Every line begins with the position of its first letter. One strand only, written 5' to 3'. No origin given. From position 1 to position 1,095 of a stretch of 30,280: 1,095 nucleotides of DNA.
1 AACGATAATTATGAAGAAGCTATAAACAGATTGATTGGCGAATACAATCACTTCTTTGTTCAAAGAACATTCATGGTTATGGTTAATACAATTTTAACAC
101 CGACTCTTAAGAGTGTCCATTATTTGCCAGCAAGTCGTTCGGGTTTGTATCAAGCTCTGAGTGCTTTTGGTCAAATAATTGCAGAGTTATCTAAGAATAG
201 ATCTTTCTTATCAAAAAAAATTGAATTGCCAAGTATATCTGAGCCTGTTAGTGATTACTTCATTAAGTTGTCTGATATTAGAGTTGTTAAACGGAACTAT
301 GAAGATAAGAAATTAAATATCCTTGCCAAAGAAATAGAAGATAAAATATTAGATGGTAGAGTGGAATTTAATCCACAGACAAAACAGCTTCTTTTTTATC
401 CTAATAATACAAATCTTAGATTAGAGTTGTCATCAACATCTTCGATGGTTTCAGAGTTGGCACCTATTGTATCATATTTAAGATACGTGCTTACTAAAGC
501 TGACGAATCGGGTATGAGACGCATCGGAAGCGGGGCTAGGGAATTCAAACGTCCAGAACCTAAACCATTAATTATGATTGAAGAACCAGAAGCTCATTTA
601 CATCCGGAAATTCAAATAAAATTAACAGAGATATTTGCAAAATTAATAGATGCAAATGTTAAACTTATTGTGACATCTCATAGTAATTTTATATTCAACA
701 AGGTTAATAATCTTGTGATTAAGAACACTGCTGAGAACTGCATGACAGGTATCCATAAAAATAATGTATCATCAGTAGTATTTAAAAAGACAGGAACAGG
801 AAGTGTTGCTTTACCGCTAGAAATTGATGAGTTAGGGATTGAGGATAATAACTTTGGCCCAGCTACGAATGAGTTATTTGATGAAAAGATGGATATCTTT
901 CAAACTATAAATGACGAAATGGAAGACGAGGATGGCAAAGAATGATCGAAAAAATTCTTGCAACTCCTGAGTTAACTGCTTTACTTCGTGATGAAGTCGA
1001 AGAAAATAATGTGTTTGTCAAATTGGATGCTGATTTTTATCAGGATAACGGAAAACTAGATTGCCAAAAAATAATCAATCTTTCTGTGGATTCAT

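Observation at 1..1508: ABC-type ATPase plus small putative nuclease partner adjacent to the integrase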

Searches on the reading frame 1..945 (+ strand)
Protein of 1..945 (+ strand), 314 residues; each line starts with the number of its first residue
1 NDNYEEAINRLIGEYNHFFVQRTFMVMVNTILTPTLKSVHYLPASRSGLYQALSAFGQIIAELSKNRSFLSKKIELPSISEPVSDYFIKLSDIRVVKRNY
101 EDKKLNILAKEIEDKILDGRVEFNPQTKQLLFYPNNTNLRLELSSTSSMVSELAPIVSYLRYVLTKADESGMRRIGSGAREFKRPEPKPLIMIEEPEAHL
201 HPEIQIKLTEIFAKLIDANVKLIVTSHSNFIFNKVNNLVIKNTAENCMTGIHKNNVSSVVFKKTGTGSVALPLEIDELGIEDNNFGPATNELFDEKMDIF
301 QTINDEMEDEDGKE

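Call 4: search_protein_families(library=pfam, proteins=[window:1-945:+], max_evalue=1)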
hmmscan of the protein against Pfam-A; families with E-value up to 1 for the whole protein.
window:1-945:+ (314 aa): 4 families
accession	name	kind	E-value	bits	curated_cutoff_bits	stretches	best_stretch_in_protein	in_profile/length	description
PF13175.12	AAA_15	-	3.4e-14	53.7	32.1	1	102-231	257-373/374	AAA ATPase domain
PF13304.12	AAA_21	-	3.1e-11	44.3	27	1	184-232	254-303/304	AAA domain, putative AbiEii toxin, Type IV TA system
PF11398.14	DUF2813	-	0.015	15.1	21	1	180-215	277-311/372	Protein of unknown function (DUF2813)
PF16689.10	APC_N_CC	-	0.19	12.4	27.4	0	135-164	16-45/52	Coiled-coil N-terminus of APC, dimerisation domain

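Call 5: search_protein_families(library=padloc, proteins=[window:1-945:+], max_evalue=1)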
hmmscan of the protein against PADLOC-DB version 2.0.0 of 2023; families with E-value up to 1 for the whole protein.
window:1-945:+ (314 aa): 115 families (the best 25 are shown)
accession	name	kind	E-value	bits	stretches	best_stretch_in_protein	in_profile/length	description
PDLC04033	PD-T4-4_A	-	8.3e-20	69.4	2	188-246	326-384/460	-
PDLC04664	PDC-M47A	-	4.9e-19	66.6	2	189-253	323-387/461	-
PDLC03878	NsnB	-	1.5e-18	65.7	1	81-295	143-334/345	-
PDLC02979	AriA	-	1.9e-15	55.5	1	75-231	237-372/373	-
PDLC02980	AriA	-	7.5e-14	50.4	1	86-232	196-303/304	-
PDLC04032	PD-T4-4_A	-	1.3e-12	45.4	1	190-242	349-401/474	-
PDLC00091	GajA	-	5.9e-12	43.2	1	189-238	298-350/627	AAA ATPase domain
PDLC04214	HEC-02A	-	5.7e-11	40.3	1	188-252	238-302/338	-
PDLC00099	GajA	-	7.6e-11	39.7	1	189-235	300-347/626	AAA ATPase domain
PDLC00096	GajA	-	8.9e-11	39.2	1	188-236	289-341/630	AAA ATPase domain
PDLC00064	GajA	-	1.4e-10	38.8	1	190-234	130-175/464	AAA ATPase domain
PDLC00080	GajA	-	3.9e-10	37.1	1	189-238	293-345/622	AAA ATPase domain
PDLC00083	GajA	-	6.1e-10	36.1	1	190-243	296-352/639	AAA ATPase domain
PDLC00077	GajA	-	1.1e-09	35.4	1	190-240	336-390/616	AAA ATPase domain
PDLC04177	HEC-01A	-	1.3e-09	35.6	1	184-236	293-344/393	-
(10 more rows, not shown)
